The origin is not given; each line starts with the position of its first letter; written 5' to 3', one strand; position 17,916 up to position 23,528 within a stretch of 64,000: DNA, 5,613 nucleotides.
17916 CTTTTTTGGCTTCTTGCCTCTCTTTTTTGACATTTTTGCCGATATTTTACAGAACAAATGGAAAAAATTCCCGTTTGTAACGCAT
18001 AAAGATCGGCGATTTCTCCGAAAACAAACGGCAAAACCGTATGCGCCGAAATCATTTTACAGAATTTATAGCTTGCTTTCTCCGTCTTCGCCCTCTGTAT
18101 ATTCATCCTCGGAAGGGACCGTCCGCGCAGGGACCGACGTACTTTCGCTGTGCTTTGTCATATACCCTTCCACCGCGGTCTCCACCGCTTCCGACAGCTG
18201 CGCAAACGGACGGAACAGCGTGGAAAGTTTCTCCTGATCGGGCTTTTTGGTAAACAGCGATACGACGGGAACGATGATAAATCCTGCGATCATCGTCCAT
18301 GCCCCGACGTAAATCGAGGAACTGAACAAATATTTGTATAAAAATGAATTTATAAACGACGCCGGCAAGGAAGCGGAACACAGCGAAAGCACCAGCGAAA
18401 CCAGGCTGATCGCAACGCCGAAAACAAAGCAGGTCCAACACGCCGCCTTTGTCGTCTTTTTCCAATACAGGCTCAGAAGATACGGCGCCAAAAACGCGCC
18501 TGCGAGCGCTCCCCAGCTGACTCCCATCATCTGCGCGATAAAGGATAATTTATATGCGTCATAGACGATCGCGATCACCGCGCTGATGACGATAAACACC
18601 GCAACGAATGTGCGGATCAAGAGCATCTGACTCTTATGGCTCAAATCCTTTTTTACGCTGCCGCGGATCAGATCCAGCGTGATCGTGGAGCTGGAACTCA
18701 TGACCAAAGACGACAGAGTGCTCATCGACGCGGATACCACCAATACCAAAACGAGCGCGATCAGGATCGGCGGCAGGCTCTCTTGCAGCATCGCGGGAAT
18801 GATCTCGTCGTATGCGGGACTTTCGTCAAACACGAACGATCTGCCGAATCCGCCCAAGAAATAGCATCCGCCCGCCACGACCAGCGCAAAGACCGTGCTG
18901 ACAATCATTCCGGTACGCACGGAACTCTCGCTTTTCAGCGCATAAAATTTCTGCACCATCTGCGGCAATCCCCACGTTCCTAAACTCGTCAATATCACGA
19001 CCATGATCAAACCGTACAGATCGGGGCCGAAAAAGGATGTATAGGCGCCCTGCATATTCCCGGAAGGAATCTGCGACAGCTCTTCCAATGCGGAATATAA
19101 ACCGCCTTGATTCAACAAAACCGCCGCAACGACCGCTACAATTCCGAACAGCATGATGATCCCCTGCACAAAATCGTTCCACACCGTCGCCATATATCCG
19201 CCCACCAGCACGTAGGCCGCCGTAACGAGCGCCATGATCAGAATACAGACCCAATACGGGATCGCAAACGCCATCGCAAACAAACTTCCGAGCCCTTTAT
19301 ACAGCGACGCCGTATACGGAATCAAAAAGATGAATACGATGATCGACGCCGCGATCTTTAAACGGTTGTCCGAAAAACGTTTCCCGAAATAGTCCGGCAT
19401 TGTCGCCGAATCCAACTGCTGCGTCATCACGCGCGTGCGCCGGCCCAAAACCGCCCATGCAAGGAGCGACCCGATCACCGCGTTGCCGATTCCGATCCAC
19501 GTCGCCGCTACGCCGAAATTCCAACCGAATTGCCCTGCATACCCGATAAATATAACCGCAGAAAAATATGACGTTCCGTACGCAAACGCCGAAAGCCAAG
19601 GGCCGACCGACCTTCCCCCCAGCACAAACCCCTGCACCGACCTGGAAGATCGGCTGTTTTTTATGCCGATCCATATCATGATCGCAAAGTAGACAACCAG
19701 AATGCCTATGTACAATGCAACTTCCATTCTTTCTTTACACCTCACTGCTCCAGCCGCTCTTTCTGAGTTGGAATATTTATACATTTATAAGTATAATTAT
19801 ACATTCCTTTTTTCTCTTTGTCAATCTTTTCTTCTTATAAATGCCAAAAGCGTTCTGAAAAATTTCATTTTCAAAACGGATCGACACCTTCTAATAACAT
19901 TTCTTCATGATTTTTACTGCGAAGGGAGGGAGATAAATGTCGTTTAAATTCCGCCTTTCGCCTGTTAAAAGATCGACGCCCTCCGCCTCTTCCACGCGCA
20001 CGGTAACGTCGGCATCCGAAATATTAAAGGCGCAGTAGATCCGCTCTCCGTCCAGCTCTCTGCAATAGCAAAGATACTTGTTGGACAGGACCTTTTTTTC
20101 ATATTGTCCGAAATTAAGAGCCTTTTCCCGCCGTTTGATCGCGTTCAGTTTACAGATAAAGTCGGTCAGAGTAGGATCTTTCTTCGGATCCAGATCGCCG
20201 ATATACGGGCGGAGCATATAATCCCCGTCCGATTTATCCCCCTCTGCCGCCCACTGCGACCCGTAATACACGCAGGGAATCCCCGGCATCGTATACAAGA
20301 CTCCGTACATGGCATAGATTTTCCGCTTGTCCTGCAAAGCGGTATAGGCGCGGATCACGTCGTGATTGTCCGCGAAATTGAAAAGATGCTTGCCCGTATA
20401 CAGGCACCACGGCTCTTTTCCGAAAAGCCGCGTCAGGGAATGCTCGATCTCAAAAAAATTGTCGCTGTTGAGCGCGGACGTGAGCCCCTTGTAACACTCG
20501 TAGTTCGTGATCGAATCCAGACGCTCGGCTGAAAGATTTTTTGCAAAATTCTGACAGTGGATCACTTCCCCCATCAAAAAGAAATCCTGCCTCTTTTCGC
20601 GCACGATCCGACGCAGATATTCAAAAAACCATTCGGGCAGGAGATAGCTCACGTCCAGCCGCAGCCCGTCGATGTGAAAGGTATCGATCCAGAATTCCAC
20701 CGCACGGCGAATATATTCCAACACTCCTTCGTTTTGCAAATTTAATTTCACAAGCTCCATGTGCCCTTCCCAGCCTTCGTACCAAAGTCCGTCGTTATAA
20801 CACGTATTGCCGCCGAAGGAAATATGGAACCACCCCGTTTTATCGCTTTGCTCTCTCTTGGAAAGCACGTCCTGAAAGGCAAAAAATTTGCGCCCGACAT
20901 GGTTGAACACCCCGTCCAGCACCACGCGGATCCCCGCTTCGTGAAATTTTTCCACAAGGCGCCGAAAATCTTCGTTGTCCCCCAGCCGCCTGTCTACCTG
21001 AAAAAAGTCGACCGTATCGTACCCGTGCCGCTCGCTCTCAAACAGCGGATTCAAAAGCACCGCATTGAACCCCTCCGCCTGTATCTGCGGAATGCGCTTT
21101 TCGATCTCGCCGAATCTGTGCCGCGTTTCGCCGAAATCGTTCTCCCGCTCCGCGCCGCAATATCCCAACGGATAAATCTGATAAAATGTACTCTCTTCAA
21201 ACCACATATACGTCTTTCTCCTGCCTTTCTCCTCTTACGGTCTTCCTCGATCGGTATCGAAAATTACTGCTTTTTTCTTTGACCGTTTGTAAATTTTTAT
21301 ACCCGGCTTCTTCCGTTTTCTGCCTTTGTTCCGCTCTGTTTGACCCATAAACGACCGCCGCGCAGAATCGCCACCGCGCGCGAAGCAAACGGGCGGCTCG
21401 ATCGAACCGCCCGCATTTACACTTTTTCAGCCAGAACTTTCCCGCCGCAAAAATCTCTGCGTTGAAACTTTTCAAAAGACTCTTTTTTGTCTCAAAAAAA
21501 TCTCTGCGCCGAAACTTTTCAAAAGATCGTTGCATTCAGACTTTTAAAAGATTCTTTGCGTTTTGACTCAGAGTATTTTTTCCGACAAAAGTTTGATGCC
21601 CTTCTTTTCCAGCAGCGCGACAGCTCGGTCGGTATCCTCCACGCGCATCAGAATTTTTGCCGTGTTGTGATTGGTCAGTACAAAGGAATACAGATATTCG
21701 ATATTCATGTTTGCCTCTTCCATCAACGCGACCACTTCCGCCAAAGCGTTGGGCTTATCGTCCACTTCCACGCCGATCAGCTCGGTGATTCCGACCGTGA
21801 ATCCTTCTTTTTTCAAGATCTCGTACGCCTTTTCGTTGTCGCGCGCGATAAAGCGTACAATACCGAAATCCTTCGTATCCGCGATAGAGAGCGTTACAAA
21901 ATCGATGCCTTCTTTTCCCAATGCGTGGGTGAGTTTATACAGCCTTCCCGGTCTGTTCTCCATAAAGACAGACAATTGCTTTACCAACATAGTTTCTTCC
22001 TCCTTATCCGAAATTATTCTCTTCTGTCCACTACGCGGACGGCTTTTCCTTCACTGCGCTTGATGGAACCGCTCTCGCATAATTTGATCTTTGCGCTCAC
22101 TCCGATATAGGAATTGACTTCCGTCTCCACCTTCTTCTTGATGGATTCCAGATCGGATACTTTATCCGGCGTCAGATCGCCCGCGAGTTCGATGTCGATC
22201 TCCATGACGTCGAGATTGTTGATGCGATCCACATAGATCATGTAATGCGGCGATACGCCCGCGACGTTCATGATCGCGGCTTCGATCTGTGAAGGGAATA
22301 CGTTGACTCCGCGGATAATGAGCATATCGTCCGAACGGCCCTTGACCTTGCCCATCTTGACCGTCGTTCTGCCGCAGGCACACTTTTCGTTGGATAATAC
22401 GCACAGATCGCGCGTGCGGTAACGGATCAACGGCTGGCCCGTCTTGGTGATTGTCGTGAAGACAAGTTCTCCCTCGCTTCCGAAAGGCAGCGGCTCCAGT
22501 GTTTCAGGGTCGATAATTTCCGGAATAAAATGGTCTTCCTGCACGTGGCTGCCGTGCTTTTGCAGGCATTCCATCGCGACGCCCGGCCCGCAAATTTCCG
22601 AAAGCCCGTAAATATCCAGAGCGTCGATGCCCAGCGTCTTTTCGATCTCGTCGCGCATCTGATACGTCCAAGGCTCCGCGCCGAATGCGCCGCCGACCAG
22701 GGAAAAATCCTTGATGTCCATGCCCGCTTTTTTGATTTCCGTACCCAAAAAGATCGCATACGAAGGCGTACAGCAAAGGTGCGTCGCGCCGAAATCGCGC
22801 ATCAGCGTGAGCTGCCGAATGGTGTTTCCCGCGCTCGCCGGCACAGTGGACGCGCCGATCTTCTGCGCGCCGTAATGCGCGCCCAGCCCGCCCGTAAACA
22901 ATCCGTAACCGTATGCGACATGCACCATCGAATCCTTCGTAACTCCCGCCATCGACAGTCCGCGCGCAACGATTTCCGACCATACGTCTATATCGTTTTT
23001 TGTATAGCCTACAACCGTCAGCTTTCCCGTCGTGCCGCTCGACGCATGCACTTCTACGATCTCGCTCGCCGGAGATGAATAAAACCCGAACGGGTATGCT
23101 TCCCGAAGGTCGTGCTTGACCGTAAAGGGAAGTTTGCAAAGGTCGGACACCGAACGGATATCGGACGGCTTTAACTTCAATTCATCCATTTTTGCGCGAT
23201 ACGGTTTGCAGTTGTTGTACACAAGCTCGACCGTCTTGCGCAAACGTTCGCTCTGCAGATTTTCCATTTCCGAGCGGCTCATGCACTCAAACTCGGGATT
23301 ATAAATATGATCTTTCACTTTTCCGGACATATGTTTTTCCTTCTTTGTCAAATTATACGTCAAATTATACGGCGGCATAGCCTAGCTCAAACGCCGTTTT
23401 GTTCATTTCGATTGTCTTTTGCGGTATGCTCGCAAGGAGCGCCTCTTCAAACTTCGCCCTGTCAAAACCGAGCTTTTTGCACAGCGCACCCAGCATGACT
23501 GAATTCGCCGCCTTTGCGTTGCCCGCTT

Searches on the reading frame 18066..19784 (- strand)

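Call 33: search_protein_families(library=pfam, proteins=[window:18066-19784:-], max_evalue=0.00001)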
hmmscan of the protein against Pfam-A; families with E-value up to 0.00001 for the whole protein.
window:18066-19784:- (572 aa): 1 family
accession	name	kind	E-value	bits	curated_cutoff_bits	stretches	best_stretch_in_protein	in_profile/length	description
PF00474.23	SSF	-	1.9e-58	198.7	22.8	1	53-447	1-397/406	Sodium:solute symporter family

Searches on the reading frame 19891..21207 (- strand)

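Call 33: search_protein_families(library=pfam, proteins=[window:19891-21207:-], max_evalue=0.00001)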
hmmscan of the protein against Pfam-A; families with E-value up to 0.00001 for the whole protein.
window:19891-21207:- (438 aa): 2 families
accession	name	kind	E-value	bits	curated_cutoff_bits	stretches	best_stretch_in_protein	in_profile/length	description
PF00128.31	Alpha-amylase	-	5.8e-42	144.9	22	1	35-323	21-358/446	Alpha amylase, catalytic domain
PF16657.11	Malt_amylase_C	-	3.9e-06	27.3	27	0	376-430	10-72/75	Maltogenic Amylase, C-terminal domain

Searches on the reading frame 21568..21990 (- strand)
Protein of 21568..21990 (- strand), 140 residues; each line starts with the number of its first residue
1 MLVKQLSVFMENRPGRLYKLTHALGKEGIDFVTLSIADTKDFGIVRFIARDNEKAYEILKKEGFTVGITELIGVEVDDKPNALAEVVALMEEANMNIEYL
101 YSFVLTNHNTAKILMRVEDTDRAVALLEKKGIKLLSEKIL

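Call 70: search_protein_families(library=pfam, proteins=[window:21568-21990:-], max_evalue=0.001)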
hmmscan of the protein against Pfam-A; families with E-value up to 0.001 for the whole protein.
window:21568-21990:- (140 aa): 5 families
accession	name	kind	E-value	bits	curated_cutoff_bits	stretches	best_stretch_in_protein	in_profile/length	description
PF19571.5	ACT_8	-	6.4e-28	97.7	23.5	1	1-138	1-136/141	ACT domain pair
PF01842.31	ACT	-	4.7e-14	52.3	27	2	5-61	2-63/66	ACT domain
PF22629.2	ACT_AHAS_ss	-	2.5e-08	34.4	27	1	74-125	3-53/67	AHAS small subunit-like ACT domain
PF13291.12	ACT_4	-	3.2e-07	31.4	27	0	72-118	9-55/80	ACT domain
PF13840.12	ACT_7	-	3.5e-05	24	27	0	13-60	20-64/65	ACT domain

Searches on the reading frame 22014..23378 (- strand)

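Call 70: search_protein_families(library=pfam, proteins=[window:22014-23378:-], max_evalue=0.001)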
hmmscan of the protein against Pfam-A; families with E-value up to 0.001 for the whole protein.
window:22014-23378:- (454 aa): 3 families
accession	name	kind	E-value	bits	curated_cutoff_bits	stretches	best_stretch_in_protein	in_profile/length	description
PF14535.12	AMP-binding_C_2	-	1.1e-30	106.1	25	1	357-453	1-96/96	AMP-binding enzyme C-terminal domain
PF00501.34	AMP-binding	-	4.7e-10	39.3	29.9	1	113-307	170-374/384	AMP-binding enzyme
PF04443.18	LuxE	-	1.4e-07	31.2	24.9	1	245-348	268-373/391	Acyl-protein synthetase, LuxE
